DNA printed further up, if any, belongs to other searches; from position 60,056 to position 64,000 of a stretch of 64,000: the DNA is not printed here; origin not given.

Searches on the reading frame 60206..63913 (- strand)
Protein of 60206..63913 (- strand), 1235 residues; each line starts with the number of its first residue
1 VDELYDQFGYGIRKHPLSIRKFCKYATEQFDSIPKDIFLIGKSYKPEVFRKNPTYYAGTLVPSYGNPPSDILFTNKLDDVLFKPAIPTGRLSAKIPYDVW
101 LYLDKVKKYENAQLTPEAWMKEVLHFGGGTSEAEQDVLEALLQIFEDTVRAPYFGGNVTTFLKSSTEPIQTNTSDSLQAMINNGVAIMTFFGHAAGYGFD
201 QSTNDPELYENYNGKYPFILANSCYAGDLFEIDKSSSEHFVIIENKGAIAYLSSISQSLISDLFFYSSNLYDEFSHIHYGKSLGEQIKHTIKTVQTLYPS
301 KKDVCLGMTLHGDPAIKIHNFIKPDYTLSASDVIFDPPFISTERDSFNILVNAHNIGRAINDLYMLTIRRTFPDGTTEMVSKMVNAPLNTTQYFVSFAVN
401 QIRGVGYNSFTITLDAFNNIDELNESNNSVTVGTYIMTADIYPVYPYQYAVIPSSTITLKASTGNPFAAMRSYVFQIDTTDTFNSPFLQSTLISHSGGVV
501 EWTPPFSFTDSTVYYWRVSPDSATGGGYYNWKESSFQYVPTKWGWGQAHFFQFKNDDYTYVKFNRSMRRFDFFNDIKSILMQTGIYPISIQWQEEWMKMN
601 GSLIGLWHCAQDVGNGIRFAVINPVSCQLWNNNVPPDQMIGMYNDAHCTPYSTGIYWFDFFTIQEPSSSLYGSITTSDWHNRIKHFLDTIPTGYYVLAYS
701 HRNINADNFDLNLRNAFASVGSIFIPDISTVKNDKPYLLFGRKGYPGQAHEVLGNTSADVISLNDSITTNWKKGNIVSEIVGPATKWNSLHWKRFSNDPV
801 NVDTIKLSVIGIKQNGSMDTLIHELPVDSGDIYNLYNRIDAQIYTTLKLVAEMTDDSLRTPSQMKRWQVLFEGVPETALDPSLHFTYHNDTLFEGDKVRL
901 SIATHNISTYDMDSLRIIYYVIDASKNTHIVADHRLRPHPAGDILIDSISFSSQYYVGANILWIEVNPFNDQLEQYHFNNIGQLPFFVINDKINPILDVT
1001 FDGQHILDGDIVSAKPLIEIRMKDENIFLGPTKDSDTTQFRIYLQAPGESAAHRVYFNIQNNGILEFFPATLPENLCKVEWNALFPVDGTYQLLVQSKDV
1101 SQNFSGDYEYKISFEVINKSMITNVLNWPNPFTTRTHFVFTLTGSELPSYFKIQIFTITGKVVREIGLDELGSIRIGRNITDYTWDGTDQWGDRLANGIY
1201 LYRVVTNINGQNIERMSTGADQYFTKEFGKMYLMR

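Call 80: search_protein_families(library=pfam, proteins=[window:60206-63913:-], max_evalue=0.00001)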
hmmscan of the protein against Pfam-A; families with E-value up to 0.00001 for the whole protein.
window:60206-63913:- (1235 aa): 1 family
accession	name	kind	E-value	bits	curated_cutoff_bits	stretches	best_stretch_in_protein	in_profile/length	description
PF01364.23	Peptidase_C25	-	8.9e-42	144.1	23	1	1-317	32-373/374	Peptidase family C25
